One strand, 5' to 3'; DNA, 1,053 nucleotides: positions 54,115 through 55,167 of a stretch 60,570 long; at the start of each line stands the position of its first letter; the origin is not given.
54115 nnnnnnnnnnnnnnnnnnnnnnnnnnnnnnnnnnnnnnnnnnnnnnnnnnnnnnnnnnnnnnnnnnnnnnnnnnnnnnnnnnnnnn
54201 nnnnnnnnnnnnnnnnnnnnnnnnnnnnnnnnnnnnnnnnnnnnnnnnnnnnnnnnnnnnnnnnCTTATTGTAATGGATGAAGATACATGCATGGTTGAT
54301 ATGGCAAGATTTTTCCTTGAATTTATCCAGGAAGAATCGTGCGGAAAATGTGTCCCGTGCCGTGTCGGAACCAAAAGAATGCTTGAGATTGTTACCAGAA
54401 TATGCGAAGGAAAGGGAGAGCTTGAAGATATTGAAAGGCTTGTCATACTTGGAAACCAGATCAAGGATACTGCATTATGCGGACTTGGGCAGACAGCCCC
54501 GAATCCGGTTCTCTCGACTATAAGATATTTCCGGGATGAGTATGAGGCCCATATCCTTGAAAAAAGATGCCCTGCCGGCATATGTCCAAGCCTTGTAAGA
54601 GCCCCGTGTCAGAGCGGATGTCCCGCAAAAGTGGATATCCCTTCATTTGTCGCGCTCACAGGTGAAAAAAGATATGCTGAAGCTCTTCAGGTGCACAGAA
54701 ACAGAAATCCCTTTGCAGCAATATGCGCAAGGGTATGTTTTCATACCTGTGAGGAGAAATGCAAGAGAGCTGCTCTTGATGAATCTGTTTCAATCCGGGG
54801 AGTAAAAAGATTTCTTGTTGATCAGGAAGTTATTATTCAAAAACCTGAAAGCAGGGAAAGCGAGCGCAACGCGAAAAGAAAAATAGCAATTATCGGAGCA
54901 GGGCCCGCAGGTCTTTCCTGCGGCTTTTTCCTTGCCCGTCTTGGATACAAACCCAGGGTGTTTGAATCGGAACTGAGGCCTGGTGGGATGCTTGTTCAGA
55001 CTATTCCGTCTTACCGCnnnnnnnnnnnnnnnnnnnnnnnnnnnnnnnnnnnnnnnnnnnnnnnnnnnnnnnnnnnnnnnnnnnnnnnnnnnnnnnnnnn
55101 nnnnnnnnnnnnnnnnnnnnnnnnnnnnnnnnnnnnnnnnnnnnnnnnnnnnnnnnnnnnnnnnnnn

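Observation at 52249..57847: Hybrid [FeFe]-hydrogenase-type operon: NuoE-like, a NuoF-like flavoprotein fused to a GltD/NfnB-like NADPH module, and HydA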

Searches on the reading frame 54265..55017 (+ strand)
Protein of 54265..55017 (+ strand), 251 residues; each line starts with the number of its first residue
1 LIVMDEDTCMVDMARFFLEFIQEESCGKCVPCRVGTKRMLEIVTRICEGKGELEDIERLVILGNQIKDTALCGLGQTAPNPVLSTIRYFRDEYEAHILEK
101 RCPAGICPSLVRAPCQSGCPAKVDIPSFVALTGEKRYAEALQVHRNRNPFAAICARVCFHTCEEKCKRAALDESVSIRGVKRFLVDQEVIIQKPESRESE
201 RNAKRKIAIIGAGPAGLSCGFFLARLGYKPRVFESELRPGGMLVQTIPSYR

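Call 38: find_related_loci(query=A1, collection=genome_contigs, flank=10000)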
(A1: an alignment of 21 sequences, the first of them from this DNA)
Query A1 (251 aa) in genome_contigs; peptide patterns used: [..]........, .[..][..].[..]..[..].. (x = any residue, [..] = any of these).
600 stretches matched a pattern (row limit reached: there are more); 348 encode a relative of the query (tblastn E <= 1e-3); the best 80 are kept; 80 distinct loci.
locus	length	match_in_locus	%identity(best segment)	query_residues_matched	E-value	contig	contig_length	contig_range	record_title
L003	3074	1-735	78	7-251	3e-141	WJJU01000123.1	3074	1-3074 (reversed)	MAG: Chitinivibrionales bacterium isolate RBin_299 k141_699861, whole genome shotgun sequence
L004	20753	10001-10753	75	1-251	8e-134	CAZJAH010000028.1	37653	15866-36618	MAG TPA_asm: uncultured Hyphomicrobiales bacterium isolate SRP252850_co1_147 genome assembly, contig: NODE_1724_length_3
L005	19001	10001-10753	73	1-251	2e-128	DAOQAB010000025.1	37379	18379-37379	MAG TPA_asm: Prolixibacteraceae bacterium isolate AMR_MDS_1273 NODE_1003_length_37379_cov_6.437681, whole genome shotgun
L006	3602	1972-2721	70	2-251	2e-123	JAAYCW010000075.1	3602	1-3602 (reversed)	MAG: Actinomycetota bacterium isolate AS06rmzACSIP_50 98175_AS06, whole genome shotgun sequence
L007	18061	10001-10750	57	1-251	3e-97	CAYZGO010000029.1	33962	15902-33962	MAG TPA_asm: uncultured Anaerolineales bacterium isolate binchicken_co100_350 genome assembly, contig: NODE_1869_length_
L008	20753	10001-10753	53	1-251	6e-92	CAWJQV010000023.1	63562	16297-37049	MAG: uncultured delta proteobacterium isolate MFD02979.bin.2.153 genome assembly, contig: contig_25483, whole genome sho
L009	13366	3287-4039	56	1-251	2e-91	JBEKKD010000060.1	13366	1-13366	MAG: Armatimonadota bacterium isolate SPRUCE 339 SPRUCE_339_60, whole genome shotgun sequence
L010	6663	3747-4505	50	1-251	5e-90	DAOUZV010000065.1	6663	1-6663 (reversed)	MAG TPA_asm: Chloroflexota bacterium isolate CSMAG_962 CSMAG_962_k141_3479259_length_6663_cov_8.0000, whole genome shotg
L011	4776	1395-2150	54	1-251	6e-88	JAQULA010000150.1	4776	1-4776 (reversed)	MAG: Candidatus Omnitrophota bacterium isolate STD1_12 NODE_71537_length_4776_cov_3.827490_Sandtown_D1, whole genome sho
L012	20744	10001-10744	53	1-251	8e-88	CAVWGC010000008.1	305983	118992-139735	MAG: uncultured delta proteobacterium isolate MFD04716.bin.2.49 genome assembly, contig: contig_21694, whole genome shot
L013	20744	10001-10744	53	1-251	2e-87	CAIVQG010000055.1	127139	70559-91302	MAG: uncultured delta proteobacterium isolate AlinenLipids_bin-4002 genome assembly, contig: bin-4002:55/83, whole genom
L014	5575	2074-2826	50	1-251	2e-84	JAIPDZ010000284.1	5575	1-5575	MAG: Deltaproteobacteria bacterium isolate Tobar14m-G14 Tobar14m-20mill-C2178, whole genome shotgun sequence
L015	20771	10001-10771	49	1-251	4e-83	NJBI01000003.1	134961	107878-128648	MAG: Promethearchaeota archaeon Loki_b31 58, whole genome shotgun sequence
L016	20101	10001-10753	48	1-251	3e-80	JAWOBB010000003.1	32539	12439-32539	MAG: Dehalococcoidia bacterium isolate BLK2-2.bin.24 k191_977385, whole genome shotgun sequence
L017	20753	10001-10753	48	1-251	3e-76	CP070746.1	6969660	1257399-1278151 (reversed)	MAG: Desulfobacterales bacterium isolate bin36 chromosome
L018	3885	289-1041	51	1-251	6e-76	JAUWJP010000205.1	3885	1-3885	MAG: Candidatus Aminicenantes bacterium isolate CSMAG_2323 CSMAG_2323_k127_5649519_length_3885_cov_17.0000, whole genome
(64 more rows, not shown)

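Call 70: search_protein_families(library=pfam, proteins=[L015:11788-12504:+, L015:12508-14088:+, L015:14194-15486:+, L012:11771-12847:+, L012:12851-14476:+, L008:11840-12517:+, L008:12637-13557:+, L018:2783-3883:+, L016:14873-15727:+, L016:15724-17130:+], max_evalue=0.00001)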
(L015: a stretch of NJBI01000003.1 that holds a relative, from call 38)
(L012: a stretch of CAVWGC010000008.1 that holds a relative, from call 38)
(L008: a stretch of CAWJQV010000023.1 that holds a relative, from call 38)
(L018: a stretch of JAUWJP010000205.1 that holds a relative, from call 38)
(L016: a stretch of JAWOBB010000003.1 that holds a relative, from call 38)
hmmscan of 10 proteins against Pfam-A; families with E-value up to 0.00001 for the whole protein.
L015:11788-12504:+ (239 aa): 1 family
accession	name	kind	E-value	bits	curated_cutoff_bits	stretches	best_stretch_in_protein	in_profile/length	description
PF13510.11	Fer2_4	-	6.4e-15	55.4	22.8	1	5-80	5-81/82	2Fe-2S iron-sulfur cluster binding domain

L015:12508-14088:+ (527 aa): 1 family
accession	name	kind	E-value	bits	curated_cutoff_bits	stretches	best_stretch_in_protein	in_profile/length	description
PF01645.23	Glu_synthase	-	3.7e-13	49.8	20.4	1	280-404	185-306/369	Conserved region in glutamate synthase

L015:14194-15486:+ (431 aa): 2 families
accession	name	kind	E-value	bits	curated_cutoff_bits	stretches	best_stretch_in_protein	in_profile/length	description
PF00208.27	ELFV_dehydrog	-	5.7e-71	239.5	23.4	1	194-428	1-241/241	Glutamate/Leucine/Phenylalanine/Valine dehydrogenase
PF02812.23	ELFV_dehydrog_N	-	4.7e-53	178.8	25.3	1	49-175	2-128/129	Glu/Leu/Phe/Val dehydrogenase, dimerisation domain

L012:11771-12847:+ (359 aa): 11 families
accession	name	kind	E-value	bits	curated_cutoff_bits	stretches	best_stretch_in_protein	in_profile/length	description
PF13510.11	Fer2_4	-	3.2e-23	82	22.8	1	8-84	2-81/82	2Fe-2S iron-sulfur cluster binding domain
PF00384.28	Molybdopterin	-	1e-17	64.6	24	1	284-359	1-81/353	Molybdopterin oxidoreductase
PF04879.21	Molybdop_Fe4S4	-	6.6e-17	61.7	22.7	1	227-281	2-55/55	Molybdopterin oxidoreductase Fe4S4 domain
PF10588.14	NADH-G_4Fe-4S_3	-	2e-13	50.1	27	1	91-130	1-40/40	NADH-ubiquinone oxidoreductase-G iron-sulfur binding region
PF22117.2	Fer4_Nqo3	-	4.3e-11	43.3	27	1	146-213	3-67/67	NADH-quinone oxidoreductase subunit 3, ferredoxin-like domain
PF12838.12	Fer4_7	-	1.9e-10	41.5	27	1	153-211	1-52/52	4Fe-4S dicluster domain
PF00111.32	Fer2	-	9.6e-08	32.3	21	1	14-62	3-49/77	2Fe-2S iron-sulfur cluster binding domain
PF14697.11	Fer4_21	-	1e-07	32.4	35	1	151-213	5-58/59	4Fe-4S dicluster domain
PF00037.32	Fer4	-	2.9e-07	30.5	21.1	1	193-213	4-24/24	4Fe-4S binding domain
PF25160.1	LdpA_Fe-S-bd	-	1.1e-06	28.8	27.6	0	191-215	22-46/49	LdpA Fe-S cluster-binding domain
PF13187.11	Fer4_9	-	2.1e-06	28.1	27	1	153-212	1-52/52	4Fe-4S dicluster domain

L012:12851-14476:+ (542 aa): 2 families
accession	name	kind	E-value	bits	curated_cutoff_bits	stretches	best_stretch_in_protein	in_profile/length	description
PF00384.28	Molybdopterin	-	4.8e-69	233.5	24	1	15-347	96-352/353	Molybdopterin oxidoreductase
PF01568.27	Molydop_binding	-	2.1e-31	108.6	26.8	1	430-536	1-110/110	Molydopterin dinucleotide binding domain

L008:11840-12517:+ (226 aa): 1 family
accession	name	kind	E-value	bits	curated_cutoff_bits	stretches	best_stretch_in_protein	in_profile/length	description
PF12225.13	DUF5981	-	5.8e-34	116.1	23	1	118-211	1-94/95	Methylene-tetrahydrofolate reductase C terminal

L008:12637-13557:+ (307 aa): 1 family
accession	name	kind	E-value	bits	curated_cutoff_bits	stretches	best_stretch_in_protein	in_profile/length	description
PF02219.23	MTHFR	-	2.8e-40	138.9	24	1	13-299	3-286/287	Methylenetetrahydrofolate reductase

L018:2783-3883:+ (367 aa): 1 family
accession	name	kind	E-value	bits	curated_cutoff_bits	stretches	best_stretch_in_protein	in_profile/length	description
PF01645.23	Glu_synthase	-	1.3e-07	31.6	20.4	0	141-265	60-156/369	Conserved region in glutamate synthase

L016:14873-15727:+ (285 aa): 1 family
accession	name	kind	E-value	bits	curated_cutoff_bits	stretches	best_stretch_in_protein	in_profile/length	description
PF10418.14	DHODB_Fe-S_bind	-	2.7e-12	46.6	23.9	1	214-251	1-41/41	Iron-sulfur cluster binding domain of dihydroorotate dehydrogenase B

L016:15724-17130:+ (469 aa): 8 families
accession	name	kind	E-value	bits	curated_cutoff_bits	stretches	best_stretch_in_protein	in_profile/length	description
PF14691.11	Fer4_20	-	2e-42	144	25.8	1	26-134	1-110/113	Dihydroprymidine dehydrogenase domain II, 4Fe-4S cluster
PF07992.20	Pyr_redox_2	-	3.9e-34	118.8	26.1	1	149-456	1-291/291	Pyridine nucleotide-disulphide oxidoreductase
PF00070.33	Pyr_redox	-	1.9e-12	47.9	22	0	150-228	1-70/82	Pyridine nucleotide-disulphide oxidoreductase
PF01266.30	DAO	-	3.4e-10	40.4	27.9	1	150-183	1-35/353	FAD dependent oxidoreductase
PF13450.12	NAD_binding_8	-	1.3e-08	35.4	21.9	1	153-186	1-34/68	NAD(P)-binding Rossmann-like domain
PF13738.12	Pyr_redox_3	-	4.6e-08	33.1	30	0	142-239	158-263/305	Pyridine nucleotide-disulphide oxidoreductase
PF12831.13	FAD_oxidored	-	1.4e-06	28.4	27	1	151-188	2-39/416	FAD dependent oxidoreductase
PF03807.23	F420_oxidored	-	6.2e-06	27.2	21.6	0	289-333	1-45/94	NADP oxidoreductase coenzyme F420-dependent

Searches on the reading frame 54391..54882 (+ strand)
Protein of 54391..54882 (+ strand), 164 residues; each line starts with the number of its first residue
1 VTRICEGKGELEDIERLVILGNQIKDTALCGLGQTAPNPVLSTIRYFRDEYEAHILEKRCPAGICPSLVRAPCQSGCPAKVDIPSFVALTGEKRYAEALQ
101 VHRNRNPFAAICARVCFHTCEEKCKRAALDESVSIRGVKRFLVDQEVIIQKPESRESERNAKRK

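Call 33: search_solved_structures(query=window:54391-54882:+, max_evalue=1e-8, show_alignments=5)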
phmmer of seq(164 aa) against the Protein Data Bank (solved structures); distinct sequences matched with E-value up to 1e-8: 13.
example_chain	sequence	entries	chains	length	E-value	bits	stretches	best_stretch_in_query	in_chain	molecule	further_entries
7q4w_B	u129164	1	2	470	3.8e-26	95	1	2-94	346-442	Iron hydrogenase HydB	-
7q4v_B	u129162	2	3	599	5.4e-26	94.5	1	2-94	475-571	Iron hydrogenase HydB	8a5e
7t2r_B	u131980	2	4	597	7.9e-26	93.9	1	3-71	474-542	NiFe hydrogenase subunit B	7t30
8a6t_B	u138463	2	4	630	2.1e-23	86.1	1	2-99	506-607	Electron bifurcating hydrogenase subunit HydB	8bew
8oh5_B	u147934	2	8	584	1.5e-22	83.3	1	2-99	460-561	NAD-reducing hydrogenase subunit HoxF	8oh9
9bov_B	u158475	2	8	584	6e-21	78.1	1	2-95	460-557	NADH dehydrogenase (Quinone)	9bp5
9n5u_B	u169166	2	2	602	4.1e-20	75.4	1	3-97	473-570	NfnB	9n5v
9mqx_B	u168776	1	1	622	7.2e-16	61.6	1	4-74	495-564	NADH:ubiquinone oxidoreductase, NADH-binding (51 kD) subunit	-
7p5h_B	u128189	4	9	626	1.1e-15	60.9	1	4-93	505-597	Fe-hydrogenase, subunit beta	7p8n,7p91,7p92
9n5u_A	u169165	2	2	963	6.5e-14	55.2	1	71-146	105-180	NfnA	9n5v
9bov_A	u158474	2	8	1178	1.7e-12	50.6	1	70-147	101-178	Molybdopterin oxidoreductase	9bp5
8oh5_C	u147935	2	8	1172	2.4e-11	46.9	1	70-145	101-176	Formate dehydrogenase-O, major subunit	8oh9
4ylf_B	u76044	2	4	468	1.9e-09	40.7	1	62-145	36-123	Dihydropyrimidine dehydrogenase subunit A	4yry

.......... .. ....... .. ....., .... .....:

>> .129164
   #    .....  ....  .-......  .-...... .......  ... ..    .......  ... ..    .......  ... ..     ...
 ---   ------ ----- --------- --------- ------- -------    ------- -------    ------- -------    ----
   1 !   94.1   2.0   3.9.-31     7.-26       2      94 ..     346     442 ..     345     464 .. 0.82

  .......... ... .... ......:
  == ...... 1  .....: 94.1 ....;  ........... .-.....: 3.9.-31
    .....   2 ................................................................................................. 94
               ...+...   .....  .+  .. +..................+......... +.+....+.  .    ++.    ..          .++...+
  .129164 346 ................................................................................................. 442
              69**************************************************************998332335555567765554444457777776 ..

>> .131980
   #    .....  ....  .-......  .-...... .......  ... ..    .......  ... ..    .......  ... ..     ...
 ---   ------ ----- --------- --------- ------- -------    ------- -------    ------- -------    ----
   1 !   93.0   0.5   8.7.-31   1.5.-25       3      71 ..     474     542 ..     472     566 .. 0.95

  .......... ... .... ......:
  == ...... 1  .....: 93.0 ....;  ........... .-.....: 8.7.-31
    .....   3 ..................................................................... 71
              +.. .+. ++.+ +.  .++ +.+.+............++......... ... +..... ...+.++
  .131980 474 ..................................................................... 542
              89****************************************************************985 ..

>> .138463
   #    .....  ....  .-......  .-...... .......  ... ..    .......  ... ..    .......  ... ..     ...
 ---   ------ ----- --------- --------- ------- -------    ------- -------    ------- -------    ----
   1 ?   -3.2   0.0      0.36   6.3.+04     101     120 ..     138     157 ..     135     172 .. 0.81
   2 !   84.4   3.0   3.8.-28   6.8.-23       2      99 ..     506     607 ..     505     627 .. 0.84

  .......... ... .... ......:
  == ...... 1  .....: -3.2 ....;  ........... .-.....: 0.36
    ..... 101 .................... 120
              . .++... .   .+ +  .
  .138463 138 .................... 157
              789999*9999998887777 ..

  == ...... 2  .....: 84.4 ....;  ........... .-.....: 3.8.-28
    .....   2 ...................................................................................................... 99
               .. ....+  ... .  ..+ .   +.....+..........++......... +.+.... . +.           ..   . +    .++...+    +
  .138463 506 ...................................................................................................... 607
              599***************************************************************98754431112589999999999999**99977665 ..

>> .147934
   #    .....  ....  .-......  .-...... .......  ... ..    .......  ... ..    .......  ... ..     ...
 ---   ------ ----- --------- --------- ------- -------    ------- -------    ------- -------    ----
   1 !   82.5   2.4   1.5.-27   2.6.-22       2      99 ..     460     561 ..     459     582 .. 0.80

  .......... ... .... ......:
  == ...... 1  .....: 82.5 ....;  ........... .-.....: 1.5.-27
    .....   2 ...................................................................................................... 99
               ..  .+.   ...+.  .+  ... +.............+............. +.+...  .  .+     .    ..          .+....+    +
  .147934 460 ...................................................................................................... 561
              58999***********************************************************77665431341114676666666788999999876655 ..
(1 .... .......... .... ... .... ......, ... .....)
